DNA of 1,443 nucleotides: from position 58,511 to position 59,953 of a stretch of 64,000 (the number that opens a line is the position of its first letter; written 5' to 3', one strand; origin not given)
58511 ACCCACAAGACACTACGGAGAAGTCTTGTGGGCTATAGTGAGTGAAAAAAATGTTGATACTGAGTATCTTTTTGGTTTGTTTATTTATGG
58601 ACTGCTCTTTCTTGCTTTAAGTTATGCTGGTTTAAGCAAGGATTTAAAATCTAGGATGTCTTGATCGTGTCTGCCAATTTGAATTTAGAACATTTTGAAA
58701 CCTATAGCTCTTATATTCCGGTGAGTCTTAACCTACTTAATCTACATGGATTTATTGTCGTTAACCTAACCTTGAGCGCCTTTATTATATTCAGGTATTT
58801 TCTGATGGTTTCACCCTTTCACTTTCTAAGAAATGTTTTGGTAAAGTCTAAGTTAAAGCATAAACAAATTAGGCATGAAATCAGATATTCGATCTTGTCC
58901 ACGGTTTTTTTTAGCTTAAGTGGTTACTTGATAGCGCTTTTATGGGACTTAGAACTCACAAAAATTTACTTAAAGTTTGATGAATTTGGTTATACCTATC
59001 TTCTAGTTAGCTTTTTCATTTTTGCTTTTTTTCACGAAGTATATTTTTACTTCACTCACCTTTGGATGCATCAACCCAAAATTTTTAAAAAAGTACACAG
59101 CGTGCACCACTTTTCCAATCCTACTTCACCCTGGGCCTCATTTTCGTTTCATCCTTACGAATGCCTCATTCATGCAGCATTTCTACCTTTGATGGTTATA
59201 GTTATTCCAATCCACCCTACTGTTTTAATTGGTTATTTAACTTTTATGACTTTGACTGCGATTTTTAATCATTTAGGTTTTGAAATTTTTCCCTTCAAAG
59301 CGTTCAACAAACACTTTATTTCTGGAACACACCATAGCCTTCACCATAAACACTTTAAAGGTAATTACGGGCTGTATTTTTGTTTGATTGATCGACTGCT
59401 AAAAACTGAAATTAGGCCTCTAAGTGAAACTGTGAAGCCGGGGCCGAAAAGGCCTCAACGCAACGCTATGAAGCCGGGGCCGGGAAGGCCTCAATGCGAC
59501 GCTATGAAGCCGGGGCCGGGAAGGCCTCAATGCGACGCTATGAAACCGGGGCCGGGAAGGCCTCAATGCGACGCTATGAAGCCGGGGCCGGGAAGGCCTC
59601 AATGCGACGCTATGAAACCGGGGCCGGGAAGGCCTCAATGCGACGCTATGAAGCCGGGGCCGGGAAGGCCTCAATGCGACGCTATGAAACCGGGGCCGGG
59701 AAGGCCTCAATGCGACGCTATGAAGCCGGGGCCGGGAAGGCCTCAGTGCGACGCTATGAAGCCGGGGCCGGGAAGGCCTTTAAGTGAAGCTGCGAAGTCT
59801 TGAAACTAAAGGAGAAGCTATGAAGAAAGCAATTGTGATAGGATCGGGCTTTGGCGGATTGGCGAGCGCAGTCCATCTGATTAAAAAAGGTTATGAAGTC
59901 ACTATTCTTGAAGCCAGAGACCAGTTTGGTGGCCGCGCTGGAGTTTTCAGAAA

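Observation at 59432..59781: GC-rich 36-bp tandem array (~9.7 copies) embedded in frame at the 3' end of the carotenoid-operon hydroxylase gene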

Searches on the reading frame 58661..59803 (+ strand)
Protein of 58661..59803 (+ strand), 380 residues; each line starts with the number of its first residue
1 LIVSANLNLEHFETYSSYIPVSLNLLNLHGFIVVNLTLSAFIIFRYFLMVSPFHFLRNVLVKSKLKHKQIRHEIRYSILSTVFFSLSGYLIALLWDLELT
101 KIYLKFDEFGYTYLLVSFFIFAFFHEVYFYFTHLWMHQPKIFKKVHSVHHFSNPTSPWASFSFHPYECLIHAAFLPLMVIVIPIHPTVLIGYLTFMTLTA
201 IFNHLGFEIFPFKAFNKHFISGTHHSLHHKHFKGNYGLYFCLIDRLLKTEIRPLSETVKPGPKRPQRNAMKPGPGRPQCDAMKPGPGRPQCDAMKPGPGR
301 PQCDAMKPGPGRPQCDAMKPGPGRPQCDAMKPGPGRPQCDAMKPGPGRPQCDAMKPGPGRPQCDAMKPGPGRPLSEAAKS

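Call 8: search_protein_families(library=pfam, proteins=[window:58661-59803:+])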
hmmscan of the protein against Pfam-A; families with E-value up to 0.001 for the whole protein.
window:58661-59803:+ (380 aa): 1 family
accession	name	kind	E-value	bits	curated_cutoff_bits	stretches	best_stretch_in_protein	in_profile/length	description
PF04116.19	FA_hydroxylase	-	3.8e-22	79.6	31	1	119-249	2-132/132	Fatty acid hydroxylase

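Call 9: search_protein_families(library=ncbifam, proteins=[window:58661-59803:+])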
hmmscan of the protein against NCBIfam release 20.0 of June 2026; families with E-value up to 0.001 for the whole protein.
window:58661-59803:+ (380 aa): 0 families

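Call 10: find_homologous_proteins(query=window:58661-59803:+)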
Query window:58661-59803:+ (380 aa): 549 proteins with E <= 0.001 among 8000 candidates; the best 120 are listed.
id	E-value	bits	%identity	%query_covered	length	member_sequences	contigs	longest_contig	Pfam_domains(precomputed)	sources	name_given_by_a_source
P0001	1.2e-265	899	100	99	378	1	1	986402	PF04116.20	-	-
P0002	1.9e-118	414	73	64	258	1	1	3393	PF04116.20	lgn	-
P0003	4.4e-115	403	70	66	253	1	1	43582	PF04116.20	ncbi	-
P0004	3.4e-112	394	71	65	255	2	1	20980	PF04116.20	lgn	-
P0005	5.2e-111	390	69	65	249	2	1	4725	PF04116.20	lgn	-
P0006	4.5e-110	387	66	64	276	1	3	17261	PF04116.20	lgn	-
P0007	2.1e-109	384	69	64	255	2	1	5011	PF04116.20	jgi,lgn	jgi:sterol desaturase/sphingolipid hydroxylase (fatty acid hydroxylase superfamily)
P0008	8.5e-109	382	67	66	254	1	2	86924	PF04116.20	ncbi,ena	-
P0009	3.4e-106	374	67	65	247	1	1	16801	PF04116.20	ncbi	-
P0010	8.6e-104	366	65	65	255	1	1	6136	PF04116.20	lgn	-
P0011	1.3e-93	332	60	66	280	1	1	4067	PF04116.20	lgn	-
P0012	7.5e-93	330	60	64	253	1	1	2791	PF04116.20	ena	-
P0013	2.2e-83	299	58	64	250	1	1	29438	PF04116.20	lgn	-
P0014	6.5e-81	291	53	64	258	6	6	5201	PF04116.20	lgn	-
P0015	4.0e-80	288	51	68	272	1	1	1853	PF04116.20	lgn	-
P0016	8.0e-80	287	53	66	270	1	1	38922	PF04116.20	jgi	jgi:sterol desaturase/sphingolipid hydroxylase (fatty acid hydroxylase superfamily)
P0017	1.7e-79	286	52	66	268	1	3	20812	PF04116.20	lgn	-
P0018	1.5e-78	283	50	68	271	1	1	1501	PF04116.20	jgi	jgi:sterol desaturase/sphingolipid hydroxylase (fatty acid hydroxylase superfamily)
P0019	1.7e-78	283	55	64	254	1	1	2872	PF04116.20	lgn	-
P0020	2.3e-78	282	53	64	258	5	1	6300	PF04116.20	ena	-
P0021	6.0e-78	281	54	65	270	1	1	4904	PF04116.20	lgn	-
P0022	1.4e-77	280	53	64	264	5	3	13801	PF04116.20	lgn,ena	-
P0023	3.3e-77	278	51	67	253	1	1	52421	PF04116.20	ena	-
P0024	1.1e-76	277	55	64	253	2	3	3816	PF04116.20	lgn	-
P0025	1.6e-76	276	52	64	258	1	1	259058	PF04116.20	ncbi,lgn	-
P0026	4.0e-76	275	49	68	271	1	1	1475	PF04116.20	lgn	-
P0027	4.7e-76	275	49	70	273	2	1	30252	PF04116.20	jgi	jgi:lathosterol oxidase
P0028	1.5e-75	273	52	65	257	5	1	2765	PF04116.20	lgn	-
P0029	3.0e-75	272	52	64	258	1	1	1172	PF04116.20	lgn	-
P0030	1.8e-74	269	51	64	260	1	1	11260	PF04116.20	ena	-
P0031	4.8e-74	268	51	66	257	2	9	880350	PF04116.20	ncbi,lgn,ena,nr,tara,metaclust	ncbi:MAG: sterol desaturase [Halobacteriovoraceae bacterium]|nr:sterol desaturase [Halobacteriovorac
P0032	7.6e-74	267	51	66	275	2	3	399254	PF04116.20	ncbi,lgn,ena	-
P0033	1.0e-73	267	48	70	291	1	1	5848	PF04116.20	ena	-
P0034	2.9e-73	265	52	64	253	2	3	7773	PF04116.20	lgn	-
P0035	3.1e-73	265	52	64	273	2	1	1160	PF04116.20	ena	-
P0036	3.4e-73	265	50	67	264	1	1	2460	PF04116.20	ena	-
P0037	4.3e-73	265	53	64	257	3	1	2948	PF04116.20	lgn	-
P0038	4.7e-73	265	51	66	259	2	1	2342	PF04116.20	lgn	-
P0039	3.5e-72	262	48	68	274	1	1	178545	PF04116.20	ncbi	-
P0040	5.4e-72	261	50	65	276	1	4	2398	PF04116.20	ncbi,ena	-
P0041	5.7e-72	261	51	64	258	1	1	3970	PF04116.20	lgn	-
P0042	6.7e-72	261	53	64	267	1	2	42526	PF04116.20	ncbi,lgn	-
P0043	7.8e-72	261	51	64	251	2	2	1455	PF04116.20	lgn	-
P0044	1.1e-71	260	52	64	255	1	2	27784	PF04116.20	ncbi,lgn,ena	-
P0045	1.3e-71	260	52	64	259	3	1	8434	PF04116.20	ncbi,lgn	ncbi:MAG: sterol desaturase family protein [Pseudobdellovibrio sp.]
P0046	1.3e-71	260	52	64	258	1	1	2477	PF04116.20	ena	-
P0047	1.2e-70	257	51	66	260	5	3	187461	PF04116.20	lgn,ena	-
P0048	1.3e-70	257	49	65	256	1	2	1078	PF04116.20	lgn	-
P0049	1.4e-69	253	51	64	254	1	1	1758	PF04116.20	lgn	-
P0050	1.5e-69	253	49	64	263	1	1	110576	PF04116.20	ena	-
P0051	2.5e-69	252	49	64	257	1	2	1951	PF04116.20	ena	-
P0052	1.1e-68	250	49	65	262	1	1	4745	PF04116.20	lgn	-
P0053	1.8e-68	250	52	57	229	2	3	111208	PF04116.20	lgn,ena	-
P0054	4.0e-68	249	49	64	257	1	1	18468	PF04116.20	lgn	-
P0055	8.7e-68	247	54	52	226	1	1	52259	PF04116.20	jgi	jgi:sterol desaturase/sphingolipid hydroxylase (fatty acid hydroxylase superfamily)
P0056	2.2e-67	246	50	63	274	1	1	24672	PF04116.20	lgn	-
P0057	3.5e-67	245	49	64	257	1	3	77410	PF04116.20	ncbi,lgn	-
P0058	1.9e-66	243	49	63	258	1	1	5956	PF04116.20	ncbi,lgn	-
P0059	3.5e-66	242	47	64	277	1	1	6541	PF04116.20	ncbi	-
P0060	5.3e-66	241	50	63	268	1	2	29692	PF04116.20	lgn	-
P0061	1.6e-65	240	48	64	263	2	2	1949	PF04116.20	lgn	-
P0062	6.4e-65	238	46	65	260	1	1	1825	PF04116.20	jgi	jgi:sterol desaturase/sphingolipid hydroxylase (fatty acid hydroxylase superfamily)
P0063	6.9e-65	238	46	71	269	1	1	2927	PF04116.20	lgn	-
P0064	2.6e-64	236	46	63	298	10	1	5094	PF04116.20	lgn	-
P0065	2.7e-64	236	47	64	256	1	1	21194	PF04116.20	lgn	-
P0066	6.0e-64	235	48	54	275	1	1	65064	PF04116.20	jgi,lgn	jgi:lathosterol oxidase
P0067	6.8e-64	235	49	62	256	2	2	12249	PF04116.20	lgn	-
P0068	1.2e-63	234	48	64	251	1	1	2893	PF04116.20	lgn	-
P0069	2.3e-63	233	47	64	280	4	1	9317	PF04116.20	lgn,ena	-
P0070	2.4e-63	233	46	64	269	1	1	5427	PF04116.20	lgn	-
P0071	2.6e-63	233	49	58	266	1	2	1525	PF04116.20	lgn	-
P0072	2.7e-63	233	48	63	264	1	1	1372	PF04116.20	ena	-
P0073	2.7e-63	233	47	64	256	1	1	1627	PF04116.20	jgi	jgi:sterol desaturase/sphingolipid hydroxylase (fatty acid hydroxylase superfamily)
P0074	6.4e-63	231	44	64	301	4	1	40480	PF04116.20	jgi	jgi:Delta7-sterol 5-desaturase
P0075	7.5e-63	231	46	64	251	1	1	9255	PF04116.20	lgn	-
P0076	1.6e-62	230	47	64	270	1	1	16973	PF04116.20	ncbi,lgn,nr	ncbi:MAG: sterol desaturase family protein [Bdellovibrionaceae bacterium]|nr:sterol desaturase famil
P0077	2.4e-62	229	42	73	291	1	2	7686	PF04116.20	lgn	-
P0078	3.3e-62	229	44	67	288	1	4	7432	PF04116.20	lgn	-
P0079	6.5e-62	228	46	64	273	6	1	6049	PF04116.20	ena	-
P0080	8.2e-62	228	47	64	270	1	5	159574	PF04116.20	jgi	jgi:lathosterol oxidase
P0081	1.0e-61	227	46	66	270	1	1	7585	PF04116.20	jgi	-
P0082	1.3e-61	227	48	64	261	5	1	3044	PF04116.20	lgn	-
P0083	1.6e-61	227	46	65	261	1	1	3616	PF04116.20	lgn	-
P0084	3.9e-61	225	46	64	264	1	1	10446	PF04116.20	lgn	-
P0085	4.2e-61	225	46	64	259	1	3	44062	PF04116.20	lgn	-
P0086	9.8e-61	224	46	59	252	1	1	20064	PF04116.20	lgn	-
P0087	4.0e-60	222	44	64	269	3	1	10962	PF04116.20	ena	-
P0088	5.6e-60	222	45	67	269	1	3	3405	PF04116.20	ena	-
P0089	9.2e-60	221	47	66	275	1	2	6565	PF04116.20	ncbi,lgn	-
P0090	1.2e-59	221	45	64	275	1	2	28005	PF04116.20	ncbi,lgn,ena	-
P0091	1.3e-59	220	44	64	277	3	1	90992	PF04116.20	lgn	-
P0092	2.6e-59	219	48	58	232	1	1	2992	PF04116.20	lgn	-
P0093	9.2e-59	218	44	69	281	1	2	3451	PF04116.20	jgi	jgi:Delta7-sterol 5-desaturase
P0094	9.3e-59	218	46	64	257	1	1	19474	PF04116.20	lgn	-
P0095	1.1e-58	217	48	59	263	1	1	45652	PF04116.20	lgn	-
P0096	1.8e-58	217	45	64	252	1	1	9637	PF04116.20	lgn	-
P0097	8.6e-58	214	47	63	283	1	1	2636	PF04116.20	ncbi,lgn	ncbi:MAG: sterol desaturase family protein [Bdellovibrio sp.]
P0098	9.4e-58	214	44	67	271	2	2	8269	PF04116.20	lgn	-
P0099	1.2e-57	214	45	63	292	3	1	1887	PF04116.20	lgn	-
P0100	1.8e-57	213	43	65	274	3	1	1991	PF04116.20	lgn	-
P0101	2.0e-57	213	43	64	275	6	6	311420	PF04116.20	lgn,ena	-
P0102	2.8e-57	213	44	64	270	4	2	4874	PF04116.20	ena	-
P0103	2.8e-57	213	45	64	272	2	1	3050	PF04116.20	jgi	-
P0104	3.0e-57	213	41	72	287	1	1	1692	PF04116.20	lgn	-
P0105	3.4e-57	212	46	64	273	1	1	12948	PF04116.20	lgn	-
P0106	1.7e-56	210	41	67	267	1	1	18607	PF04116.20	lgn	-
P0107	1.9e-56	210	42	66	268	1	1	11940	PF04116.20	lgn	-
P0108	3.4e-56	209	44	64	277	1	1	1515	PF04116.20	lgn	-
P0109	5.2e-56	209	44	67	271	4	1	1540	PF04116.20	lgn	-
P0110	1.2e-55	207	44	64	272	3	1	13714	PF04116.20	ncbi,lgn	-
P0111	2.3e-55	206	46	62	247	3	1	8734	PF04116.20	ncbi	-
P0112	4.7e-55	205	42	68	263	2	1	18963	PF04116.20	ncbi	ncbi:MAG: sterol desaturase family protein [Pseudobdellovibrionaceae bacterium]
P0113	7.4e-55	205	42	64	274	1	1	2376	PF04116.20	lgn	-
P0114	8.9e-55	205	46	64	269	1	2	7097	PF04116.20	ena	-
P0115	1.0e-54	204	43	64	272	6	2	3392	PF04116.20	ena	-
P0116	2.6e-54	203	43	64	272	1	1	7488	PF04116.20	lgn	-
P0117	5.5e-54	202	45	58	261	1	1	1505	PF04116.20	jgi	jgi:Delta7-sterol 5-desaturase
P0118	8.7e-54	201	41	64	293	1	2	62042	PF04116.20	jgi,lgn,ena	-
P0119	1.0e-53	201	45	60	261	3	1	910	PF04116.20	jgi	-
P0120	1.1e-53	201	42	66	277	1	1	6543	PF04116.20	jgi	jgi:Delta7-sterol 5-desaturase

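Call 12: find_encoding_contigs(protein=P0001, flank=10000, max_places=6)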
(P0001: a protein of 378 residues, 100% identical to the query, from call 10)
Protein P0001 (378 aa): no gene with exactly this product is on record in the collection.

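Call 16: find_encoding_contigs(protein=P0003, flank=6000, max_places=3)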
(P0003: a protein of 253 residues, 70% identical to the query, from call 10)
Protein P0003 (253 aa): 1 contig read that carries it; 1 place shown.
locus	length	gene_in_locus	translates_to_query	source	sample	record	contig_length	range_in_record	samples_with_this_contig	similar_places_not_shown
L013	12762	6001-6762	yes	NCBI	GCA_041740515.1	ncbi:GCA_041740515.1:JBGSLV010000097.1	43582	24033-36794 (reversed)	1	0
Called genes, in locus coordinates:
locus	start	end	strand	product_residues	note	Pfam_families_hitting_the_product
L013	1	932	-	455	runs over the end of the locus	PF01370:Epimerase, PF13460:NAD_binding_10 (weak), PF08338:DUF1731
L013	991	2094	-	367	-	-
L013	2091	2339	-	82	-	PF01329:Pterin_4a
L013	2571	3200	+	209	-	-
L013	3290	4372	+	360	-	PF00348:polyprenyl_synt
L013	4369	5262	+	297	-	PF13732:DrrA1-3_C (faint), PF00005:ABC_tran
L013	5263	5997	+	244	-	PF01061:ABC2_membrane, PF13346:ABC2_membrane_5, PF12730:ABC2_membrane_4 (weak), PF12698:ABC2_membrane_3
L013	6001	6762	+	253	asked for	PF04116:FA_hydroxylase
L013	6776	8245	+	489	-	PF00070:Pyr_redox (faint), PF01266:DAO (weak), PF01593:Amino_oxidase, PF07992:Pyr_redox_2 (faint), PF13450:NAD_binding_8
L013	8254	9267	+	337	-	PF00494:SQS_PSY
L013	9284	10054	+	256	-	PF18916:Lycopene_cyc (faint)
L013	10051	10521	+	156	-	PF04116:FA_hydroxylase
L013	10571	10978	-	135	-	-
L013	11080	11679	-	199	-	PF00398:RrnaAD, PF13847:Methyltransf_31, PF02390:Methyltransf_4 (faint), PF08241:Methyltransf_11, PF08242:Methyltransf_12, PF13649:Methyltransf_25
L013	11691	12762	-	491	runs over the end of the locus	PF00561:Abhydrolase_1 (faint)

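Call 17: find_encoding_contigs(protein=P0002, flank=6000, max_places=3)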
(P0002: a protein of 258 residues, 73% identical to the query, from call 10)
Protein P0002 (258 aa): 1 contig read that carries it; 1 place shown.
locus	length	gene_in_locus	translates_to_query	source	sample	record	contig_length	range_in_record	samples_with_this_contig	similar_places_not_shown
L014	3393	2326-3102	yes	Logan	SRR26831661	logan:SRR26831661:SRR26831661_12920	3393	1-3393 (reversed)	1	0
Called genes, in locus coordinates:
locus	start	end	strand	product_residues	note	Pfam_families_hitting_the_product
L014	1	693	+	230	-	?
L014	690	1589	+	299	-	PF00005:ABC_tran, PF13732:DrrA1-3_C (weak)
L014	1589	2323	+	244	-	PF01061:ABC2_membrane, PF13346:ABC2_membrane_5, PF12698:ABC2_membrane_3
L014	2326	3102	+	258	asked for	PF04116:FA_hydroxylase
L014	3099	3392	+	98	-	?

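Call 18: find_encoding_contigs(protein=P0004, flank=6000, max_places=3)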
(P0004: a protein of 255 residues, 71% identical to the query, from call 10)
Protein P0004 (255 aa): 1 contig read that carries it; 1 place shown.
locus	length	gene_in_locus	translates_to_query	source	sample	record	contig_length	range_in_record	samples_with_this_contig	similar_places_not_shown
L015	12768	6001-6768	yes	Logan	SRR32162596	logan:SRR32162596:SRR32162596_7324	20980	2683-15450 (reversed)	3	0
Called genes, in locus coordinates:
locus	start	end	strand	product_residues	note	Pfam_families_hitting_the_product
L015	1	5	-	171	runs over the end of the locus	-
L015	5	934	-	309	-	PF01370:Epimerase, PF05368:NmrA (faint), PF13460:NAD_binding_10, PF08338:DUF1731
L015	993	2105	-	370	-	-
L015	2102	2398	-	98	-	PF01329:Pterin_4a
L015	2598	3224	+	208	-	-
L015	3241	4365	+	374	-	PF00348:polyprenyl_synt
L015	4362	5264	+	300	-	PF00005:ABC_tran, PF13732:DrrA1-3_C (faint)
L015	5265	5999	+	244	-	PF01061:ABC2_membrane, PF12679:ABC2_membrane_2 (faint), PF13346:ABC2_membrane_5, PF12730:ABC2_membrane_4, PF12698:ABC2_membrane_3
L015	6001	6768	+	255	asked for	PF04116:FA_hydroxylase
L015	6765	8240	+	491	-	PF01266:DAO (weak), PF01593:Amino_oxidase, PF03486:HI0933_like (faint), PF07992:Pyr_redox_2 (faint), PF13450:NAD_binding_8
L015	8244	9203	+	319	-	PF00494:SQS_PSY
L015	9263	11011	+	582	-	PF01103:Omp85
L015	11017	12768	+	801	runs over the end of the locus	PF04357:TamB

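Call 48: predict_structure(alignment_id=A1)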
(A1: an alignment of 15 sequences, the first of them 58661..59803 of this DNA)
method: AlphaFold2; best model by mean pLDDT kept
length: 380 residues; sequences in the alignment: 15
mean_pLDDT: 68.2   pTM: 0.61
mean pLDDT of the five models: 68.2, 64.6, 64.3, 63.7, 59.8
residues with pLDDT >= 90: 73; 70-90: 149; 50-70: 28; < 50: 130
segments of 3 or more residues with pLDDT < 50: 1-15, 258-260, 270-380
pLDDT, mean of each block of 10 residues (from residue 1): 45 53 82 88 89 90 87 92 90 86 66 85 90 92 91 86 92 90 83 89 87 86 85 77 87 58 53 41 40 37 34 34 33 33 34 36 34 37
secondary structure, 60 per line:
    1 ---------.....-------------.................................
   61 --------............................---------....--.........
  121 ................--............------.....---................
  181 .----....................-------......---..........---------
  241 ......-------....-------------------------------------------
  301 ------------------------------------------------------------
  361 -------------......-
elements in order: H10-14 H28-60 H69-96 H106-109 H112-136 H139-150 H157-161 H165-181 H186-205 H213-218 H222-231 H241-246 H254-257 H374-379
